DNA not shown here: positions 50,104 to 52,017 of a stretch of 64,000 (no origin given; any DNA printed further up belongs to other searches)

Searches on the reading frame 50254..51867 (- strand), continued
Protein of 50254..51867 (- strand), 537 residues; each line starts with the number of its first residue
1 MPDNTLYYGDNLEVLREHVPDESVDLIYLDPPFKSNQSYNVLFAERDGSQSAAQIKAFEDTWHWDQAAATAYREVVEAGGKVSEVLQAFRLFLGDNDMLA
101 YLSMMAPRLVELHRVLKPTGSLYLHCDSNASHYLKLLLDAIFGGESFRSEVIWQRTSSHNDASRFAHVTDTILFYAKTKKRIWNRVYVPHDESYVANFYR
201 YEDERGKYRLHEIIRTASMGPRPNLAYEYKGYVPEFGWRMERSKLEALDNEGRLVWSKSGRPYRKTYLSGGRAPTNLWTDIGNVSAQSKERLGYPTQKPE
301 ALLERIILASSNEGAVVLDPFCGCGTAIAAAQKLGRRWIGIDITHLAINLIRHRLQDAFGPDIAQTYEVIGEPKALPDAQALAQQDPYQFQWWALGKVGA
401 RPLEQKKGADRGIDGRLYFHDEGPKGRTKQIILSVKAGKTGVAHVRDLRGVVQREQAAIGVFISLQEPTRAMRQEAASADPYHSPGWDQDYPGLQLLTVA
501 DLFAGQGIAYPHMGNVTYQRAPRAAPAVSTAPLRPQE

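Call 11: find_encoding_contigs(protein=P0017, flank=6000, max_places=3)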
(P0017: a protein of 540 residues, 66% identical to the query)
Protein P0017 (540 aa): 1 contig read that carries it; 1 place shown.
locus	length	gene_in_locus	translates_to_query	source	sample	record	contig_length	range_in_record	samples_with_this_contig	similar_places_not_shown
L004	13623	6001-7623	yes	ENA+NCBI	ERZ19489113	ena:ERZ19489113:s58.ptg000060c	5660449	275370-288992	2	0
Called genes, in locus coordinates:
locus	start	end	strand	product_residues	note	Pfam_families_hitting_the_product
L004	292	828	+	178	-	-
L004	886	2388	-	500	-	PF02789:Peptidase_M17_N, PF00883:Peptidase_M17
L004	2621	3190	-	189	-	PF05685:Uma2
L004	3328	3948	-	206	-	PF00753:Lactamase_B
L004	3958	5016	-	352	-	PF01408:GFO_IDH_MocA, PF22725:GFO_IDH_MocA_C3, PF02894:GFO_IDH_MocA_C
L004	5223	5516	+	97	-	-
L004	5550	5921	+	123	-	PF00903:Glyoxalase, PF13669:Glyoxalase_4 (weak), PF18029:Glyoxalase_6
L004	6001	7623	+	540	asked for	PF01555:N6_N4_Mtase, PF04471:Mrr_cat, PF22722:NA-iREase1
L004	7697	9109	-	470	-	PF00034:Cytochrom_C, PF13442:Cytochrome_CBB3, PF07995:GSDH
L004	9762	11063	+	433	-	-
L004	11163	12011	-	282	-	PF02353:CMAS, PF08003:Methyltransf_9, PF13489:Methyltransf_23, PF05175:MTS, PF06325:PrmA, PF08241:Methyltransf_11, PF08242:Methyltransf_12, PF13649:Methyltransf_25, +4 more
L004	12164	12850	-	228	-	-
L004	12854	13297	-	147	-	-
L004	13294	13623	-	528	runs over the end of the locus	-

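Call 13: search_solved_structures(query=window:50254-51867:-, max_evalue=0.01, show_alignments=1)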
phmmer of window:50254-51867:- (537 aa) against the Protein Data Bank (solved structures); distinct sequences matched with E-value up to 0.01: 15.
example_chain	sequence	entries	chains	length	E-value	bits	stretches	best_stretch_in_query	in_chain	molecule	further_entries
9c3u_A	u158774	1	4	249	2.8e-19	71.9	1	267-347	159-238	Methyltransferase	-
8urk_A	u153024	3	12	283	3.2e-19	71.7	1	267-354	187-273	Methyltransferase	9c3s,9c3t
6pbd_A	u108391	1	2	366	9.4e-18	66.9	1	292-376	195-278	Modification methylase CcrMI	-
1eg2_A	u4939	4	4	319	9.2e-17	63.6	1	248-370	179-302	MODIFICATION METHYLASE RSRI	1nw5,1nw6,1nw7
1nw8_A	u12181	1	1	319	1.4e-16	63.1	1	247-370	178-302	MODIFICATION METHYLASE RSRI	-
6k0w_B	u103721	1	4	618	1.4e-14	56.4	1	2-335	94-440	Adenine specific DNA methyltransferase (Mod)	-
1g60_A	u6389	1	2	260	3.9e-13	51.7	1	291-349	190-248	Adenine-specific Methyltransferase MboIIA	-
4zcf_A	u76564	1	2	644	6.2e-11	44.4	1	5-182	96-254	Restriction endonuclease EcoP15I, modification subunit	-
8s9m_A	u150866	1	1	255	5.1e-10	41.4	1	291-355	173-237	DNA cytosine-N4 methyltransferase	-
8s9n_A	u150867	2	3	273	7e-10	40.9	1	291-355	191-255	DNA cytosine-N4 methyltransferase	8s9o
5hfj_A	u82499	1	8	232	1.3e-08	36.7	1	289-344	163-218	Adenine specific DNA methyltransferase (DpnA)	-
5hek_A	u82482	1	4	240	1.4e-08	36.6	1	289-344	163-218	Adenine specific DNA methyltransferase (DpnA)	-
7dsu_A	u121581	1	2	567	4.4e-08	35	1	91-217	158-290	Mbo45V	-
2zie_A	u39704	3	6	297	1.2e-07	33.6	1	277-354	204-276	Putative modification methylase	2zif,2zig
1boo_A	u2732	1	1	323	0.0028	19.1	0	4-36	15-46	PROTEIN (N-4 CYTOSINE-SPECIFIC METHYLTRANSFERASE PVU II)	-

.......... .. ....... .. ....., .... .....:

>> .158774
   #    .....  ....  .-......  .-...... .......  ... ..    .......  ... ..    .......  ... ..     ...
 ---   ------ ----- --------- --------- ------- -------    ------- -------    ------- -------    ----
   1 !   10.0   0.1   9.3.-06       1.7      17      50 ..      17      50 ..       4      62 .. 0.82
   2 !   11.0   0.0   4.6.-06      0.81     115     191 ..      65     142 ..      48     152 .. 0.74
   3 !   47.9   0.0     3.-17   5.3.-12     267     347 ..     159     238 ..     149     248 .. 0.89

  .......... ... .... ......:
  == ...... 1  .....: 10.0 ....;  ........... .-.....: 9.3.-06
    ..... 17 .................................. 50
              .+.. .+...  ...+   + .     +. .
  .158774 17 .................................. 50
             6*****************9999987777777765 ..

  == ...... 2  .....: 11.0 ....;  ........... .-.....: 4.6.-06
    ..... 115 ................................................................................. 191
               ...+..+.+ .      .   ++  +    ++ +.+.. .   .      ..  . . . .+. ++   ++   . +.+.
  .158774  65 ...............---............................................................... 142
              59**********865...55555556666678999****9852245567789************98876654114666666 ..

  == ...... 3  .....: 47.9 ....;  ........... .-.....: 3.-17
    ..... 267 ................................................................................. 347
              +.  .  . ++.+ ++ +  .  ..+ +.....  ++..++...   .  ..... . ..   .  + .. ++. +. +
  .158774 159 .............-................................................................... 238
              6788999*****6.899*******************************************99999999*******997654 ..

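Call 28: find_related_loci(query=window:50254-51867:-, collection=metagenome_contigs, flank=5000)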
Query window:50254-51867:- (537 aa) in metagenome_contigs; peptide patterns used: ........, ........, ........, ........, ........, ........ (x = any residue, [..] = any of these).
600 stretches matched a pattern (row limit reached: there are more); 594 encode a relative of the query (tblastn E <= 1e-3); the best 80 are kept; 80 distinct loci.
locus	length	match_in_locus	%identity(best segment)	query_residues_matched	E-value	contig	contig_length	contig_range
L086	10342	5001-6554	68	4-524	0e+0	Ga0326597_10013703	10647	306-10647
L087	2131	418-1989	65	1-524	0e+0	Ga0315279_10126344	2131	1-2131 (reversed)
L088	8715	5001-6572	67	4-524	0e+0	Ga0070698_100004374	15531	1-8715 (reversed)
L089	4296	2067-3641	62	3-532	0e+0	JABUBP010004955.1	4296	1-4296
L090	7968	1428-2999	63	3-524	0e+0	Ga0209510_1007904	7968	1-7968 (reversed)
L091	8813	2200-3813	62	1-533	0e+0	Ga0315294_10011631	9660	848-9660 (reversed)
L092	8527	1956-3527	62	4-523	0e+0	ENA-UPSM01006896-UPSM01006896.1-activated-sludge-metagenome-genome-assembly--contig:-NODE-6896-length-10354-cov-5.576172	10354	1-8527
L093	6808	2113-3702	63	3-529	0e+0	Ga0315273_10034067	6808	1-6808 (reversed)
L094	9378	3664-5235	63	4-528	0e+0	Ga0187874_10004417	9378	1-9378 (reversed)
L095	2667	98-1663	62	1-523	0e+0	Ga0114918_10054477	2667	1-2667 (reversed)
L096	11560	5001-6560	63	4-524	0e+0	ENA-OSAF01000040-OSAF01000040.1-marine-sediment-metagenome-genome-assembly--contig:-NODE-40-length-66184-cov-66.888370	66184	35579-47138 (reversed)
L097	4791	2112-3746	60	1-524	0e+0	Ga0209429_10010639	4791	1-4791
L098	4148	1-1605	61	8-537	0e+0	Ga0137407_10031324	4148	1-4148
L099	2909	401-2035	60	1-524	0e+0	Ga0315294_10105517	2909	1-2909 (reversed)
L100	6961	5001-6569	61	4-525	0e+0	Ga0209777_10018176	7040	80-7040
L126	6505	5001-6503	61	1-506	0e+0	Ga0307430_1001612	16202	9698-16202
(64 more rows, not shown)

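Call 47: search_dna_similar(query=window:50254-51867:-, collection=plasmids, mode=protein, max_rows=15)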
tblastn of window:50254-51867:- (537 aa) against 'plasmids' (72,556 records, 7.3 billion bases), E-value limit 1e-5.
Records with a match: 721; places in all: 740; records where one place covers at least 80% of the query: 8.
Best place of each record, by identity: 60-80% 12; <60% 709.
By first word of the organism name: Escherichia 86; Acinetobacter 84; Burkholderia 60; Salmonella 43; Enterococcus 31; Thermus 23; Klebsiella 21; Serratia 21; Bacillus 19; Lactiplantibacillus 14; and 138 more.
By predicted mobility (MOB-suite, as given by PLSDB): non-mobilizable 343; mobilizable 220; conjugative 158.
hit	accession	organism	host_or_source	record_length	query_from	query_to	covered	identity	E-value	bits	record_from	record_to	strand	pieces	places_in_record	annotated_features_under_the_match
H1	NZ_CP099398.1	Rhizobium sp. Pop5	Phaseolus vulgaris,Cell culture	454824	4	525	97%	46.6%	2e-132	432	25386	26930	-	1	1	DNA methyltransferase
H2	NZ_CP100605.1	Bradyrhizobium sp. Ash2021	-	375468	4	506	94%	47.9%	6e-124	407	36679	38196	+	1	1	DNA methyltransferase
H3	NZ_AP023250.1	Mesorhizobium sp. 131-2-5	Lotus japonicus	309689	4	535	99%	44.8%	2e-129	423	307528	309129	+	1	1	site-specific DNA-methyltransferase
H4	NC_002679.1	Mesorhizobium japonicum MAFF 303099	-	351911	4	535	99%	44.8%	2e-129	423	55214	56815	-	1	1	site-specific DNA-methyltransferase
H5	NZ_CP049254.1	Microbacterium amylolyticum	cell culture,soil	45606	1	511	95%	46.3%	6e-130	425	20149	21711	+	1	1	DNA methyltransferase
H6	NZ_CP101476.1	Cellulosimicrobium cellulans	water,poultry farm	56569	4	530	98%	43.3%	7e-124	407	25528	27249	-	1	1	DNA methyltransferase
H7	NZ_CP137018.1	Sinorhizobium fredii GR64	Phaseolus vulgaris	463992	16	517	90%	45.5%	7e-98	384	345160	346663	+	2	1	site-specific DNA-methyltransferase | DNA methyltransferase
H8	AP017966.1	Candidatus Megaera polyxenophila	-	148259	4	503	93%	37.4%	7e-88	303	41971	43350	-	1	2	adenine specific DNA methylase Mod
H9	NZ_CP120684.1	Tunicatimonas pelagia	animal_env,cell culture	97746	4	355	66%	37.1%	5e-54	204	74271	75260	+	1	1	site-specific DNA-methyltransferase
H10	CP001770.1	Spirosoma linguale DSM 74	-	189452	4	355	66%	36.9%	2e-62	229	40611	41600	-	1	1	DNA methylase N-4/N-6 domain protein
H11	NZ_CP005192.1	Sphingobium sp. MI1205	-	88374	6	357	66%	35.6%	1e-52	200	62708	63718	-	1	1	site-specific DNA-methyltransferase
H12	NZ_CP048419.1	Sphingomonas insulae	Cell,soil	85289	1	357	66%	34.7%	3e-54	205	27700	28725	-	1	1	site-specific DNA-methyltransferase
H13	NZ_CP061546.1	Acinetobacter seifertii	Homo sapiens,blood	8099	6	355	65%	33.5%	2e-45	178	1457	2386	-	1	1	site-specific DNA-methyltransferase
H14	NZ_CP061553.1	Acinetobacter seifertii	Homo sapiens,blood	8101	6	355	65%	33.5%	2e-45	178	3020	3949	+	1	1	site-specific DNA-methyltransferase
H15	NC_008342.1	Nitrosomonas eutropha C91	-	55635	4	373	69%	31.4%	7e-35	147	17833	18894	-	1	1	site-specific DNA-methyltransferase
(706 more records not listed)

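Call 48: search_dna_similar(query=window:50254-51867:-, collection=phages, mode=protein, max_rows=15)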
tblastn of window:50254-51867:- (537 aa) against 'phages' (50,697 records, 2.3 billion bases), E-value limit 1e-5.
Records with a match: 515; places in all: 533; records where one place covers at least 80% of the query: 28.
Best place of each record, by identity: <60% 515.
By first word of the organism name: Mycobacterium 106; Escherichia 75; Campylobacter 49; Gordonia 34; Flavobacterium 27; Burkholderia 23; Streptomyces 22; Salmonella 17; Bacteriophage 15; Vibrio 15; and 51 more.
By host as written in the record: - 59; Mycobacterium smegmatis mc2 155 57; Escherichia coli 26; Campylobacter jejuni 25; Gordonia terrae 3612 23; Mycobacterium smegmatis mc#155 18; Burkholderia sp. 17; Streptomyces lividans JI 1326 15; and 129 more.
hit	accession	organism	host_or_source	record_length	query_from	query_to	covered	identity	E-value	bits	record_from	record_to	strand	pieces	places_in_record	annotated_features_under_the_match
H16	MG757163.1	Streptomyces phage OzzyJ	Streptomyces lividans JI1326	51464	4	511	95%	49.6%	4e-154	493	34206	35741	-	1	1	DNA methylase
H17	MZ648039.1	Streptomyces phage RedBear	Streptomyces lividans JI 1326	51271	4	511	95%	49.4%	1e-153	492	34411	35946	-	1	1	49: methyltransferase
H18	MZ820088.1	Streptomyces phage Katalie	Streptomyces lividans JI 1326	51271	4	511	95%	49.4%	1e-153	492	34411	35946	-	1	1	48: methyltransferase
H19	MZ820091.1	Streptomyces phage South40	Streptomyces lividans JI 1326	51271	4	511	95%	49.4%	1e-153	492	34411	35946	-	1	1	48: methyltransferase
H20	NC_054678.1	Streptomyces phage Yasdnil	Streptomyces griseus ATCC 10137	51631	4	506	94%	49.7%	5e-152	487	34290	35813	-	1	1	48: DNA methyltransferase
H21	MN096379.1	Streptomyces phage Yasdnil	Streptomyces griseus ATCC 10137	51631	4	506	94%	49.7%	5e-152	487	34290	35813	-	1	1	48: DNA methylase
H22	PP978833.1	Streptomyces phage Emaanora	Streptomyces lividans JI 1326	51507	4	506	94%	49.5%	7e-152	486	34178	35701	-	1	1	51: DNA methyltransferase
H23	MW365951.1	Streptomyces phage Hippo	Streptomyces lividans JI 1326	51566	4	506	94%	49.3%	8e-148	475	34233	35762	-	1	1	48: methyltransferase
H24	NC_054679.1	Streptomyces phage Werner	Streptomyces lividans JI 1326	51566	4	506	94%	49.3%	8e-148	475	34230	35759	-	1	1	48: DNA methyltransferase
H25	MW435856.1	Streptomyces phage Werner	Streptomyces lividans JI 1326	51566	4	506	94%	49.3%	8e-148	475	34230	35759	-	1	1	48: methyltransferase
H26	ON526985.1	Streptomyces phage Ejemplo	Streptomyces griseus ATCC 10137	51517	4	506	94%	48.4%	2e-149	479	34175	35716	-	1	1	47: DNA methyltransferase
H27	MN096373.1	Streptomyces phage TuanPN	Streptomyces griseus ATCC 10137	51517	4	506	94%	48.4%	2e-149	479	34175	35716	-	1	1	47: DNA methylase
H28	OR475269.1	Streptomyces phage BarryBee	Streptomyces lividans JI 1326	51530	4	506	94%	48.4%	2e-149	479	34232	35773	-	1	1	51: DNA methyltransferase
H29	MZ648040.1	Streptomyces phage Triste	Streptomyces lividans JI 1326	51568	4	506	94%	48.4%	2e-149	479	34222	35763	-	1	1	49: DNA methylase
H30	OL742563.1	Streptomyces phage Snorlax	Streptomyces lividans JI 1326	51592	4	506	94%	47.9%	3e-140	453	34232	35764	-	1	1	48: DNA methylase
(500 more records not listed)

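Call 49: get_annotated_region(hit=H16, flank=3000)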
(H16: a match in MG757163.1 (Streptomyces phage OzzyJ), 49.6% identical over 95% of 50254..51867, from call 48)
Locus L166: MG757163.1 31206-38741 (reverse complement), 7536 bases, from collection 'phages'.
description: Streptomyces phage OzzyJ, complete genome.
organism: Streptomyces phage OzzyJ (NCBI taxid 2079428)
taxonomy: Viruses; Duplodnaviria; Heunggongvirae; Uroviricota; Caudoviricetes; Arquatrovirinae; Likavirus
host: Streptomyces lividans JI1326; source: soil; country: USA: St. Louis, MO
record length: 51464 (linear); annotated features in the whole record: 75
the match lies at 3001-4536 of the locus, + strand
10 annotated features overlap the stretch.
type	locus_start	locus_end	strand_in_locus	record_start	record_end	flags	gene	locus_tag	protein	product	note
CDS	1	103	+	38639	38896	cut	-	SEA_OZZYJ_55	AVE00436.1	hypothetical protein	-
CDS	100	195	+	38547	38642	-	-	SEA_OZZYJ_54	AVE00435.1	hypothetical protein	-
CDS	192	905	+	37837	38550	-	-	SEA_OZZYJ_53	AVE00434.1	ThyX-like thymidylate synthase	ThyX thymidylate synthase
CDS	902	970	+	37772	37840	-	-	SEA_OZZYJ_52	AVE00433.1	hypothetical protein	-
CDS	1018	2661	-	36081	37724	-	-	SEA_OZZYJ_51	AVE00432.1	serine integrase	integrase, (S-int)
CDS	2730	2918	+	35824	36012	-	-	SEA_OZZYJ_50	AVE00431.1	hypothetical protein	-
CDS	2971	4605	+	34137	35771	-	-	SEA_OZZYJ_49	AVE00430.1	DNA methylase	methyltransferase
CDS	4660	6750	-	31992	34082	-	-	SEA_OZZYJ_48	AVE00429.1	ribonucleotide reductase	-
CDS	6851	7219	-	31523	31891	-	-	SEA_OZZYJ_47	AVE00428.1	hypothetical protein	-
CDS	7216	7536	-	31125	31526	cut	-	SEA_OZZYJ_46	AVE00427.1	DNA binding protein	helix-turn-helix DNA binding domain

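Call 50: get_annotated_region(hit=H4, flank=4000)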
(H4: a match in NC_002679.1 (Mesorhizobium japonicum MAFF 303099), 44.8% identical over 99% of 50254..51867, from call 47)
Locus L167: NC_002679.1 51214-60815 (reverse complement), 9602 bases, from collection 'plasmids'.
description: Mesorhizobium japonicum MAFF 303099 plasmid pMLa, complete sequence
organism: Mesorhizobium japonicum MAFF 303099 (NCBI taxid 266835)
taxonomy: Bacteria; Pseudomonadota; Alphaproteobacteria; Hyphomicrobiales; Phyllobacteriaceae; Mesorhizobium; Mesorhizobium japonicum; Mesorhizobium japonicum MAFF 303099
host: -; source: -; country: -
typing (MOB-suite, as given by PLSDB): conjugative; relaxase MOBP,MOBP; mating-pair formation MPF_T
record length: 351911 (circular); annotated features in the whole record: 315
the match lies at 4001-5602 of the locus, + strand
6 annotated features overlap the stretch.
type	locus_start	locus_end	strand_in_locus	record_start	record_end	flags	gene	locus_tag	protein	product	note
CDS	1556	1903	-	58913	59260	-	-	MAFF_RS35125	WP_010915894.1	hypothetical protein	-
CDS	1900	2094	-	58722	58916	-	-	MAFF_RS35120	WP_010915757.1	hypothetical protein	-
CDS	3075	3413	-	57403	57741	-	-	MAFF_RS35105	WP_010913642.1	hypothetical protein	-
CDS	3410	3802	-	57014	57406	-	-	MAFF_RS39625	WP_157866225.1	hypothetical protein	-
CDS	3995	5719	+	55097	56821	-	-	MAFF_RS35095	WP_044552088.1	site-specific DNA-methyltransferase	GO:0006306 - DNA methylation [Evidence IEA]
CDS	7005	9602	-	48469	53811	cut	-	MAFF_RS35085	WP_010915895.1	type I polyketide synthase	-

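Call 64: search_protein_families(library=pfam, proteins=[L003:5592-5948:+, L002:5049-5987:+], max_evalue=0.1)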
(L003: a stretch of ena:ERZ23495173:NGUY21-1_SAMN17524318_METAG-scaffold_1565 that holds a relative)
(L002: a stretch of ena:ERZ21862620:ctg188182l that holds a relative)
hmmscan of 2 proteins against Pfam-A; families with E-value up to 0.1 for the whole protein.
L003:5592-5948:+ (118 aa): 5 families
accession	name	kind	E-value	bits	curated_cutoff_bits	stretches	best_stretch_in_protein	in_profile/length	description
PF12670.12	DUF3792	-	0.00036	21.1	31.3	1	65-114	8-57/115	Protein of unknown function (DUF3792)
PF00499.25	Oxidored_q3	-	0.013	15.7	33.2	1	63-108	8-54/146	NADH-ubiquinone/plastoquinone oxidoreductase chain 6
PF09925.14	DUF2157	-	0.038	14.1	32.4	1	45-113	12-80/146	Predicted membrane protein (DUF2157)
PF11026.13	DUF2721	-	0.05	13.9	28.3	1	38-105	37-108/129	Protein of unknown function (DUF2721)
PF06387.16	Calcyon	-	0.099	13.1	25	0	34-85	46-99/180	D1 dopamine receptor-interacting protein (calcyon)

L002:5049-5987:+ (312 aa): 1 family
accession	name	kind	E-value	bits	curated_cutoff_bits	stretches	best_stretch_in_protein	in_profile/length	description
PF15654.11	Tox-WTIP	-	0.083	13.5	25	0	251-298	31-77/79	Toxin with a conserved tryptophan and TIP tripeptide motif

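Call 74: find_encoding_contigs(protein=P0005, flank=4000, max_places=2)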
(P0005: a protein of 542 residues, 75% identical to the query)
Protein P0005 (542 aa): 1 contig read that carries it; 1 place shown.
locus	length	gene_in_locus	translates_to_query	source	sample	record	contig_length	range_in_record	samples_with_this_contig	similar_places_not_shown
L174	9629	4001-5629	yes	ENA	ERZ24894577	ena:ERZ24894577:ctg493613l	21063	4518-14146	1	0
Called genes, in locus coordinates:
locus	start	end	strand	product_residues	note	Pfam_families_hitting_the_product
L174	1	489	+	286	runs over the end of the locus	PF05721:PhyH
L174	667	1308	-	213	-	PF00106:adh_short, PF08659:KR (weak), PF13561:adh_short_C2, PF23441:SDR (weak)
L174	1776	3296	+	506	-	PF01144:CoA_trans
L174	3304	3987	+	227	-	-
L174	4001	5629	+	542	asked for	PF01555:N6_N4_Mtase, PF04471:Mrr_cat (weak), PF22722:NA-iREase1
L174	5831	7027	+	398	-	PF00108:Thiolase_N, PF00109:ketoacyl-synt, PF02803:Thiolase_C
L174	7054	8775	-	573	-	PF04542:Sigma70_r2, PF07638:Sigma70_ECF (weak), PF04545:Sigma70_r4, PF08281:Sigma70_r4_2, PF02577:BFN_dom, PF02861:Clp_N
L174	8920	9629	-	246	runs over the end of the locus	PF00149:Metallophos, PF12850:Metallophos_2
